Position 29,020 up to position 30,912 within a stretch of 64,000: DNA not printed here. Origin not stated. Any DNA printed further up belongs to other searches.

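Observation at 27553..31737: Signal-less 1394-aa fusion of a GT-B glycosyltransferase module with a NAGPA-type phosphodiester glycosidase module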

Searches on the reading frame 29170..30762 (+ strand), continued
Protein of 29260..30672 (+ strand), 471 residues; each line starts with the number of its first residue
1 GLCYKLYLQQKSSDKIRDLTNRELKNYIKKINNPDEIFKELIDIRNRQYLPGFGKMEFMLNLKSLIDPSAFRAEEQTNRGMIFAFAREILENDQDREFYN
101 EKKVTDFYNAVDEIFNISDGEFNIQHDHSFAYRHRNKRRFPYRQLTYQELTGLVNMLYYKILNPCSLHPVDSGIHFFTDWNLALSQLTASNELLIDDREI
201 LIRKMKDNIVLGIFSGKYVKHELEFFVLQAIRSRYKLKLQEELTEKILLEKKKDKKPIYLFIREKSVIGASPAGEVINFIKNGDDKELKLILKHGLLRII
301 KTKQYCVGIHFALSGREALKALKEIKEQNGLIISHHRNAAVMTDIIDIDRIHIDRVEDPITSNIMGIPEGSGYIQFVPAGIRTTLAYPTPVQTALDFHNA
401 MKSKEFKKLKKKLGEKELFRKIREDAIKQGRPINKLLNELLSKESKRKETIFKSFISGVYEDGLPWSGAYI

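Call 55: search_protein_families(library=pfam, proteins=[P0226, P0181, P0182, P0194, P0175, P0167, P0157], max_evalue=1)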
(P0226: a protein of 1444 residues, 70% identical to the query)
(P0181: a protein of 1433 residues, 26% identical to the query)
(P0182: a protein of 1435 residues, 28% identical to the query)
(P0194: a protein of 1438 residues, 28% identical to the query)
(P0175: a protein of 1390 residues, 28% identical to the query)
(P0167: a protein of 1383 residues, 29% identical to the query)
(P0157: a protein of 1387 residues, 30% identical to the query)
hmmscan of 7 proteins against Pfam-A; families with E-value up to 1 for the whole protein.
P0226 (1444 aa): 4 families
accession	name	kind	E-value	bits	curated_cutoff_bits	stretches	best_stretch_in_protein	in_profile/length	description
PF09992.14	NAGPA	-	2.3e-17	64.2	25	1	1299-1438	59-167/169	Phosphodiester glycosidase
PF00534.26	Glycos_transf_1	-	0.00024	21.1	26.4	1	440-477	86-123/172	Glycosyl transferases group 1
PF13692.12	Glyco_trans_1_4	-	0.00047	20.9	27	1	438-487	68-115/142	Glycosyl transferases group 1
PF20706.3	GT4-conflict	-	0.0016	17.9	26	1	447-477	282-312/385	Family 4 Glycosyltransferase in conflict systems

P0181 (1433 aa): 7 families
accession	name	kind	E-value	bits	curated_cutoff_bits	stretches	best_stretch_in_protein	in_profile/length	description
PF09992.14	NAGPA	-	5.3e-15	56.5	25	1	1272-1423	35-167/169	Phosphodiester glycosidase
PF01937.24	ARMT1-like_dom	-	1.6e-09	37.8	25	1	796-928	136-262/311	Damage-control phosphatase ARMT1-like domain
PF00534.26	Glycos_transf_1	-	1.3e-07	31.7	26.4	1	468-509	85-126/172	Glycosyl transferases group 1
PF13692.12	Glyco_trans_1_4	-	0.00082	20.1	27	1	467-511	67-113/142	Glycosyl transferases group 1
PF20706.3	GT4-conflict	-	0.011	15.2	26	1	473-508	279-314/385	Family 4 Glycosyltransferase in conflict systems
PF06971.19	Put_DNA-bind_N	-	0.056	14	27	0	273-296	21-44/49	Putative DNA-binding protein N-terminus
PF08360.16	TetR_C_5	-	0.12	13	21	1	830-896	54-119/131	QacR-like protein, C-terminal region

P0182 (1435 aa): 4 families
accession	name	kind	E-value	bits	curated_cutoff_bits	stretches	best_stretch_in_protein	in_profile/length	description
PF09992.14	NAGPA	-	4.2e-14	53.5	25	1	1284-1400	59-154/169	Phosphodiester glycosidase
PF00534.26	Glycos_transf_1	-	1.2e-05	25.3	26.4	1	460-500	86-126/172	Glycosyl transferases group 1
PF13692.12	Glyco_trans_1_4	-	2.5e-05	25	27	1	460-503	70-115/142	Glycosyl transferases group 1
PF20706.3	GT4-conflict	-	0.006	16.1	26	1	464-551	279-366/385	Family 4 Glycosyltransferase in conflict systems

P0194 (1438 aa): 4 families
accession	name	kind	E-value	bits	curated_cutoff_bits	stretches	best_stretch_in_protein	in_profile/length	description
PF09992.14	NAGPA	-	1.2e-20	74.9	25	1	1290-1407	59-157/169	Phosphodiester glycosidase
PF13692.12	Glyco_trans_1_4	-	2.6e-07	31.4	27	1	462-513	68-121/142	Glycosyl transferases group 1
PF00534.26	Glycos_transf_1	-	3.8e-05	23.7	26.4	1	463-504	85-126/172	Glycosyl transferases group 1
PF20706.3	GT4-conflict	-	0.0014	18.2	26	1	470-501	281-312/385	Family 4 Glycosyltransferase in conflict systems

P0175 (1390 aa): 7 families
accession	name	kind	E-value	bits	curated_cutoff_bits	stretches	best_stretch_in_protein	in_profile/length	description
PF09992.14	NAGPA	-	3.9e-17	63.4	25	1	1244-1389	54-169/169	Phosphodiester glycosidase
PF00534.26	Glycos_transf_1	-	0.00062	19.8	26.4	1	428-485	65-121/172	Glycosyl transferases group 1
PF13692.12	Glyco_trans_1_4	-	0.0043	17.8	27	1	446-486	65-106/142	Glycosyl transferases group 1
PF03192.19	DUF257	-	0.045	14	25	1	496-599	57-154/205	Pyrococcus protein of unknown function, DUF257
PF20706.3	GT4-conflict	-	0.053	12.9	26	1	450-486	275-311/385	Family 4 Glycosyltransferase in conflict systems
PF18664.7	CdiA_C_tRNase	-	0.1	13.3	26.5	1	1047-1078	84-115/116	CdiA C-terminal tRNase domain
PF03834.20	Rad10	-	0.99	9.7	28.1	0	530-593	4-67/115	Binding domain of DNA repair protein Ercc1 (rad10/Swi10)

P0167 (1383 aa): 2 families
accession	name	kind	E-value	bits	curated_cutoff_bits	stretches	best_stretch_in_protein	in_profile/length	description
PF09992.14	NAGPA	-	1e-17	65.3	25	1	1234-1377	55-167/169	Phosphodiester glycosidase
PF00534.26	Glycos_transf_1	-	5.4e-07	29.8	26.4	1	342-476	13-124/172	Glycosyl transferases group 1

P0157 (1387 aa): 5 families
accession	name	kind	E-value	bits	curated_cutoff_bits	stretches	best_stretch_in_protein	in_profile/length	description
PF09992.14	NAGPA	-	8.9e-16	59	25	1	1242-1368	57-162/169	Phosphodiester glycosidase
PF00534.26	Glycos_transf_1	-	2.7e-07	30.7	26.4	1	467-553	86-171/172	Glycosyl transferases group 1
PF13692.12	Glyco_trans_1_4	-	0.01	16.5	27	1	467-506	70-110/142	Glycosyl transferases group 1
PF05388.16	Carbpep_Y_N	-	0.03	15.1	25.8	1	953-1004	61-113/127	Carboxypeptidase Y pro-peptide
PF20706.3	GT4-conflict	-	0.14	11.5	26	1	472-503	280-311/385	Family 4 Glycosyltransferase in conflict systems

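Call 58: find_homologous_proteins(query=P0181)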
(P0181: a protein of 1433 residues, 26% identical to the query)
Query P0181 (1433 aa): 433 proteins with E <= 0.001 among 8000 candidates; the best 120 are listed.
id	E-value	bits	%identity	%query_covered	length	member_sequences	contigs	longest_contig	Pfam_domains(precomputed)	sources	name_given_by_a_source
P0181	0.0e+0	3244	100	100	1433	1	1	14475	PF00534.27,PF09992.15,PF01937.25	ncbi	ncbi:MAG: hypothetical protein Kow0090_14000 [Myxococcota bacterium]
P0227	8.9e-280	950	38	98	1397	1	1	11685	PF09992.15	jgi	-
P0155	2.2e-250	852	35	98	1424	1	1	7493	PF00534.27,PF09992.15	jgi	jgi:glycosyltransferase involved in cell wall biosynthesis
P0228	2.5e-249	849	34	98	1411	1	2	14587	PF00534.27,PF09992.15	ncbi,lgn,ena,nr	ncbi:MAG: phosphodiester glycosidase family protein [Nanoarchaeota archaeon]|nr:phosphodiester glyco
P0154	2.6e-229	782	33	99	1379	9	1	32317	PF09992.15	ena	-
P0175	2.1e-193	663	30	99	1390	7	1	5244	PF09992.15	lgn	-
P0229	2.3e-190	653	31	99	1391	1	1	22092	PF00534.27,PF09992.15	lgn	-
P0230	5.3e-188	645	31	98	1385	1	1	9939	PF00534.27,PF09992.15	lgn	-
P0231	1.2e-187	644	30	98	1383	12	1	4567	PF00534.27,PF09992.15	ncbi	ncbi:MAG: phosphodiester glycosidase family protein, partial [Patescibacteria group bacterium]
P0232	2.2e-185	637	30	98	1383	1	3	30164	PF00534.27,PF09992.15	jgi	-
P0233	1.4e-184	634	30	98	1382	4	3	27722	PF00534.27,PF09992.15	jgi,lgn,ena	-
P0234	2.1e-183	630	30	99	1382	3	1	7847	PF00534.27,PF09992.15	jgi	-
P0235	2.3e-183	630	30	99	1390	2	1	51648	PF00534.27,PF09992.15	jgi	-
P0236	2.7e-182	626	30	98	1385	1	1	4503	PF00534.27,PF09992.15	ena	-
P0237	2.2e-178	614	30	98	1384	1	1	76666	PF00534.27,PF09992.15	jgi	-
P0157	2.7e-177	610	29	98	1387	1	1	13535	PF00534.27,PF09992.15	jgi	-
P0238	4.5e-176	606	30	98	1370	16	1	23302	PF09992.15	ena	-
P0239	6.1e-176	605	30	98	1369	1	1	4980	PF00534.27,PF09992.15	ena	-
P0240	5.2e-175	602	34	50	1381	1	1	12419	PF09992.15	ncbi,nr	ncbi:hypothetical protein GOV09_00740 [Candidatus Woesearchaeota archaeon]|nr:hypothetical protein [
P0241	2.3e-174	600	28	99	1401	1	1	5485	PF00534.27,PF09992.15,PF01937.25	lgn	-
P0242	7.2e-173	595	29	95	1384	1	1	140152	PF09992.15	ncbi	-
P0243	1.2e-171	591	30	99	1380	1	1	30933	PF00534.27,PF09992.15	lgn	-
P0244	2.1e-171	590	30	98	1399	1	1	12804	PF00534.27,PF09992.15,PF13692.13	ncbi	-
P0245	3.3e-171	590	29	99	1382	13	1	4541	PF09992.15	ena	-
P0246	7.3e-170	585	29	99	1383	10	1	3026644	PF09992.15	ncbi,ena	-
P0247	9.8e-170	585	29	98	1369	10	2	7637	PF09992.15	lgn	-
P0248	4.9e-168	579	29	98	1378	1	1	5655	PF09992.15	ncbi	-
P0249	5.0e-168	579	29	98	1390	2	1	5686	PF00534.27,PF09992.15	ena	-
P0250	9.1e-168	578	29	98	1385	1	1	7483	PF00534.27,PF09992.15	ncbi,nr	ncbi:MAG: phosphodiester glycosidase family protein [Anaerolineaceae bacterium]|nr:phosphodiester gl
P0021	9.3e-168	578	30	99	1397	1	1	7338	PF00534.27,PF09992.15,PF13692.13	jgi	-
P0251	1.5e-167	578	29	98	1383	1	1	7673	PF00534.27,PF09992.15,PF13692.13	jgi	-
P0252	3.1e-167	577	29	98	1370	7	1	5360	PF09992.15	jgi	jgi:hypothetical protein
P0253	8.3e-167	575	29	100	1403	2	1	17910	PF00534.27,PF09992.15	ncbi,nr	ncbi:MAG: phosphodiester glycosidase family protein [Myxococcota bacterium]|nr:phosphodiester glycos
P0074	1.1e-166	575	34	50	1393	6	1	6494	PF00534.27,PF09992.15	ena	-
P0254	2.8e-166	573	29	99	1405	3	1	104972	PF00534.27,PF09992.15,PF13692.13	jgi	-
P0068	6.2e-166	572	35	50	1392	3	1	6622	PF00534.27,PF09992.15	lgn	-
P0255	7.0e-166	572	35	49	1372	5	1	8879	PF00534.27,PF09992.15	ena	-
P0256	1.1e-165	572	35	50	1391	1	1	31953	PF00534.27,PF09992.15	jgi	-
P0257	1.1e-165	571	29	99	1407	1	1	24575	PF00534.27,PF09992.15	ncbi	-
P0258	1.8e-165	571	30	98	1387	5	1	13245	PF00534.27,PF09992.15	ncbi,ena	-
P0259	2.0e-165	571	29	99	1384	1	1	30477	PF00534.27,PF09992.15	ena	-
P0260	4.5e-165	569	35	51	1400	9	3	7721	PF00534.27,PF09992.15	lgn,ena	-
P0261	1.0e-164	568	28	99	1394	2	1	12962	PF09992.15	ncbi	-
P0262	1.0e-164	568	30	98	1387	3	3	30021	PF00534.27,PF09992.15,PF13692.13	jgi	jgi:glycosyltransferase involved in cell wall biosynthesis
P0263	3.6e-164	566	29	98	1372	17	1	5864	PF09992.15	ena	-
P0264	8.1e-164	565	30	98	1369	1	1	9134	PF09992.15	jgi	-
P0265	9.6e-164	565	30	99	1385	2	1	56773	PF00534.27,PF09992.15,PF13692.13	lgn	-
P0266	1.1e-163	565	30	99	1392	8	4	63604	PF00534.27,PF09992.15,PF13692.13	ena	-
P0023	1.2e-163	565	29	99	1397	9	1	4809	PF00534.27,PF09992.15,PF13692.13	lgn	-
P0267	1.4e-163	565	34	52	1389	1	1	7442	PF00534.27,PF09992.15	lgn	-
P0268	1.6e-163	564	32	51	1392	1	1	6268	PF09992.15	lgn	-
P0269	1.8e-163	564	30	98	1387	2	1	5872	PF00534.27,PF09992.15,PF13692.13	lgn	-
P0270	2.0e-163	564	29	99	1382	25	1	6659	PF00534.27,PF09992.15,PF13692.13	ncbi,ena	-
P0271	2.1e-163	564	33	51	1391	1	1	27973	PF00534.27,PF09992.15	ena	-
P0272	3.7e-163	563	28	98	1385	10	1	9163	PF00534.27,PF09992.15,PF13692.13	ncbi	-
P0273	9.7e-163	562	29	99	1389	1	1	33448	PF00534.27,PF09992.15,PF13692.13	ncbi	ncbi:phosphodiester glycosidase family protein [Bacteroidota bacterium]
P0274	2.1e-162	561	28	99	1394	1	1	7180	PF00534.27,PF09992.15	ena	-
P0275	2.5e-162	560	30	98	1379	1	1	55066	PF00534.27,PF09992.15,PF13692.13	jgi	jgi:glycosyltransferase involved in cell wall biosynthesis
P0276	3.7e-162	560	34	51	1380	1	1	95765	PF00534.27,PF09992.15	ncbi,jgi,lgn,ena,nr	ncbi:MAG: hypothetical protein COA79_16405 [Planctomycetota bacterium]|nr:MAG: hypothetical protein 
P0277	3.9e-162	560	35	51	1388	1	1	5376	PF00534.27,PF09992.15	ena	-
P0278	5.6e-162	559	29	98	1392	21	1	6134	PF00534.27,PF09992.15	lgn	-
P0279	5.9e-162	559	33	51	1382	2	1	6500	PF00534.27,PF09992.15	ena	-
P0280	6.2e-162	559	29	99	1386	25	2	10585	PF00534.27,PF09992.15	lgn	-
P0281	1.4e-161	558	30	99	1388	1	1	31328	PF00534.27,PF09992.15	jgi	-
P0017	1.6e-161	558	29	99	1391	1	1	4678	PF00534.27,PF09992.15,PF13692.13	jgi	-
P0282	1.6e-161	558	28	98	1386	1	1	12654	PF00534.27,PF09992.15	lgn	-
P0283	2.0e-161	557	28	99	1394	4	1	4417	PF00534.27,PF09992.15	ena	-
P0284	5.0e-161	556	34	49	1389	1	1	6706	PF00534.27,PF09992.15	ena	-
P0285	7.4e-161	555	29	98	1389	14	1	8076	PF00534.27,PF09992.15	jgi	-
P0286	8.0e-161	555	32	51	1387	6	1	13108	PF00534.27,PF09992.15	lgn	-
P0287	1.0e-160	555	29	98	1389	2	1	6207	PF00534.27,PF09992.15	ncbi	-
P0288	1.2e-160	555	28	99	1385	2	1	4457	PF00534.27,PF09992.15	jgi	jgi:hypothetical protein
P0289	1.7e-160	554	29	95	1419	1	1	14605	PF00534.27,PF09992.15,PF13692.13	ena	-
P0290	1.9e-160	554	32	51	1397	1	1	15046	PF00534.27,PF09992.15,PF13692.13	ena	-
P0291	2.1e-160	554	28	98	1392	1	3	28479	PF09992.15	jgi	-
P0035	2.4e-160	554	34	50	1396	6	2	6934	PF00534.27,PF09992.15,PF20706.4,PF13692.13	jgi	jgi:hypothetical protein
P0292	3.5e-160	553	29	98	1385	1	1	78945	PF00534.27,PF09992.15,PF13692.13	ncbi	ncbi:MAG: phosphodiester glycosidase family protein [Bacteroidota bacterium]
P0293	3.7e-160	553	29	99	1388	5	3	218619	PF00534.27,PF09992.15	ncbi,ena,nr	ncbi:MAG: hypothetical protein HN353_04890 [Bdellovibrionales bacterium]|nr:hypothetical protein [Bd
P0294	5.3e-160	553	28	99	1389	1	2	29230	PF00534.27,PF09992.15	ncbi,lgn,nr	ncbi:MAG: phosphodiester glycosidase family protein [Bacteroidales bacterium]|nr:phosphodiester glyc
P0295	5.4e-160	553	29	98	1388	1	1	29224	PF00534.27,PF09992.15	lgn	-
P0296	1.1e-159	552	31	95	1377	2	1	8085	PF00534.27,PF09992.15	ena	-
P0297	1.2e-159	552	28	99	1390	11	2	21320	PF00534.27,PF09992.15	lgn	-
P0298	1.3e-159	551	28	99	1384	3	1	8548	PF00534.27,PF09992.15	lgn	-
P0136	1.4e-159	551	29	98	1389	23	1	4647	PF00534.27,PF09992.15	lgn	-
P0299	1.4e-159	551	29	99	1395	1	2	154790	PF00534.27,PF09992.15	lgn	-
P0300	1.5e-159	551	30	98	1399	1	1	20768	PF00534.27,PF09992.15,PF13692.13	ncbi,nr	ncbi:phosphodiester glycosidase family protein [bacterium AH-315-M05]|nr:phosphodiester glycosidase 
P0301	1.5e-159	551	28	99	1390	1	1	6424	PF00534.27,PF09992.15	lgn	-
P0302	1.9e-159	551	30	98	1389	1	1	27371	PF00534.27,PF09992.15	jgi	jgi:hypothetical protein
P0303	2.2e-159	551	33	51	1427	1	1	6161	PF00534.27,PF09992.15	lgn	-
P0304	2.5e-159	550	30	98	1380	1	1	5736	PF09992.15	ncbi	-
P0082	3.2e-159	550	29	99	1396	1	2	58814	PF00534.27,PF09992.15,PF13692.13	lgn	-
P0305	3.4e-159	550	32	51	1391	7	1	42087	PF00534.27,PF09992.15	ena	-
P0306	4.8e-159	549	29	98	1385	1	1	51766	PF00534.27,PF09992.15,PF13692.13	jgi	-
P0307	5.0e-159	549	30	98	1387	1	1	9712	PF00534.27,PF09992.15,PF13692.13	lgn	-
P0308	5.6e-159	549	28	99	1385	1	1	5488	PF00534.27,PF09992.15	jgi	-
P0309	7.6e-159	549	28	98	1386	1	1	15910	PF00534.27,PF09992.15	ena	-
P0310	8.6e-159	549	28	98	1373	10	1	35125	PF09992.15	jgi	jgi:glycosyltransferase involved in cell wall biosynthesis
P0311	1.0e-158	548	30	98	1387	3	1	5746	PF00534.27,PF09992.15,PF13692.13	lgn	-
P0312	1.6e-158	548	29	98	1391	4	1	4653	PF00534.27,PF09992.15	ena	-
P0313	1.6e-158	548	30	98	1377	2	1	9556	PF00534.27,PF09992.15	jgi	jgi:glycosyltransferase involved in cell wall biosynthesis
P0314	1.7e-158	548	28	99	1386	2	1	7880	PF00534.27,PF09992.15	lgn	-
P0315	1.8e-158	548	29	99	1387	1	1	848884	PF00534.27,PF09992.15,PF13692.13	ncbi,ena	-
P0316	1.8e-158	548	28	99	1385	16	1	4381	PF00534.27,PF09992.15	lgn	-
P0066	1.8e-158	548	29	98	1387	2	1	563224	PF00534.27,PF09992.15,PF13692.13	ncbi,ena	-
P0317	2.9e-158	547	29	98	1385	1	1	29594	PF00534.27,PF09992.15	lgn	-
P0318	3.9e-158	546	34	52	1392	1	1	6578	PF00534.27,PF09992.15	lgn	-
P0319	6.2e-158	546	32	50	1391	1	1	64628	PF00534.27,PF09992.15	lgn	-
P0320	9.7e-158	545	29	98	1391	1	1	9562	PF00534.27,PF09992.15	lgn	-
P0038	1.1e-157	545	29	99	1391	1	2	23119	PF00534.27,PF09992.15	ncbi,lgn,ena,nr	ncbi:MAG: phosphodiester glycosidase family protein [Bacteroidales bacterium]|nr:phosphodiester glyc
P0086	1.2e-157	545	32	54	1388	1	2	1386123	PF00534.27,PF09992.15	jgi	jgi:Phosphodiester glycosidase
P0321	2.0e-157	544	35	50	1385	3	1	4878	PF00534.27,PF09992.15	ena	-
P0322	2.2e-157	544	28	99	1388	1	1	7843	PF00534.27,PF09992.15,PF13692.13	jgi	jgi:glycosyltransferase involved in cell wall biosynthesis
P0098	2.4e-157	544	34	50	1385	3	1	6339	PF00534.27,PF09992.15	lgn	-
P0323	3.1e-157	543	31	51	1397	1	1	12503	PF00534.27,PF09992.15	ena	-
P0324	3.5e-157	543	30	98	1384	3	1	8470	PF00534.27,PF09992.15,PF13692.13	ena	-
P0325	4.9e-157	543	29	98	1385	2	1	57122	PF00534.27,PF09992.15,PF13692.13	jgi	-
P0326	5.5e-157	543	33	50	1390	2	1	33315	PF00534.27,PF09992.15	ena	-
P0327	6.0e-157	543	28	99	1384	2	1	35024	PF00534.27,PF09992.15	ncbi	-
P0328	6.1e-157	543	29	99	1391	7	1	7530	PF00534.27,PF09992.15,PF13692.13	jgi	jgi:glycosyltransferase involved in cell wall biosynthesis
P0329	6.5e-157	542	30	98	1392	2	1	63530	PF00534.27,PF09992.15,PF13692.13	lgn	-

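Call 60: find_encoding_contigs(protein=P0181, flank=8000, max_places=1)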
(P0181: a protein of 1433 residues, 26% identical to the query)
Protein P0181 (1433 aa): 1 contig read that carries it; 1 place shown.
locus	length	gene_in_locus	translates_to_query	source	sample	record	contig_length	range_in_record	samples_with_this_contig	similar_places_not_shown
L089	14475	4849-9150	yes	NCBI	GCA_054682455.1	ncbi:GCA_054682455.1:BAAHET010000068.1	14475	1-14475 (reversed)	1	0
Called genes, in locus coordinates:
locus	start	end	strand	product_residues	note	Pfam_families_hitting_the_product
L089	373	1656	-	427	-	PF01555:N6_N4_Mtase, PF01170:UPF0020 (weak)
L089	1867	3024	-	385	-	-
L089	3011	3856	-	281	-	PF00590:TP_methylase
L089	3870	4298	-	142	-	PF08378:NERD (weak), PF02021:UPF0102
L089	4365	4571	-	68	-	PF00037:Fer4, PF12797:Fer4_2 (faint), PF12838:Fer4_7 (weak), PF13187:Fer4_9 (faint)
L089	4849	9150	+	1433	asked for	PF00534:Glycos_transf_1 (weak), PF01937:ARMT1-like_dom, PF09992:NAGPA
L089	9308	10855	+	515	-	PF00117:GATase, PF07722:Peptidase_C26 (weak), PF02540:NAD_synthase (weak), PF00958:GMP_synt_C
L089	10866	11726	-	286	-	PF00950:ABC-3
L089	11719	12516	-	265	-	PF00005:ABC_tran, PF13401:AAA_22 (faint), PF13304:AAA_21 (faint)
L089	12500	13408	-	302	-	PF01297:ZnuA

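Call 61: find_encoding_contigs(protein=P0276, flank=8000, max_places=1)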
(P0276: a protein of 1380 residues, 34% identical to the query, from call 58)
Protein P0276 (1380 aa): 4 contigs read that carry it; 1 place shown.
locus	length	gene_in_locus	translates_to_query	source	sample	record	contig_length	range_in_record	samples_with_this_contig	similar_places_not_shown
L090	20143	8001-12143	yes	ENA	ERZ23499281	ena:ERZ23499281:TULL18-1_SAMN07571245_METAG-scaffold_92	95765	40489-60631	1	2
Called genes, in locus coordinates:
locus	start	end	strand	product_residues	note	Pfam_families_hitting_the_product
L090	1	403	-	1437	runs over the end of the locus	-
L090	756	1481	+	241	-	PF00160:Pro_isomerase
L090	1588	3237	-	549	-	PF17210:SdrD_B (faint), PF17802:SpaA (faint), PF13715:CarbopepD_reg_2 (faint), PF15976:CooC_C (faint), PF09430:EMC7_beta-sandw (faint), PF13620:CarboxypepD_reg (weak), PF22904:NOMO1-like_2nd (weak), PF13620:CarboxypepD_reg (weak)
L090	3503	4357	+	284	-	PF00795:CN_hydrolase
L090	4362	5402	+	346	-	PF04371:PAD_porph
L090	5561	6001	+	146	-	PF00572:Ribosomal_L13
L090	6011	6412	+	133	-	PF00380:Ribosomal_S9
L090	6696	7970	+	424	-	PF00534:Glycos_transf_1, PF13692:Glyco_trans_1_4 (faint)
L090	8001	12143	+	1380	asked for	PF00534:Glycos_transf_1 (weak), PF09992:NAGPA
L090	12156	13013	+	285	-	PF01842:ACT (weak), PF00551:Formyl_trans_N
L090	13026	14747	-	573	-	-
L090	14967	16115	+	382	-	-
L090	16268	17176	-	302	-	-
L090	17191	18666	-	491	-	PF02789:Peptidase_M17_N, PF00883:Peptidase_M17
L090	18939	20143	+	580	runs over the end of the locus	PF01435:Peptidase_M48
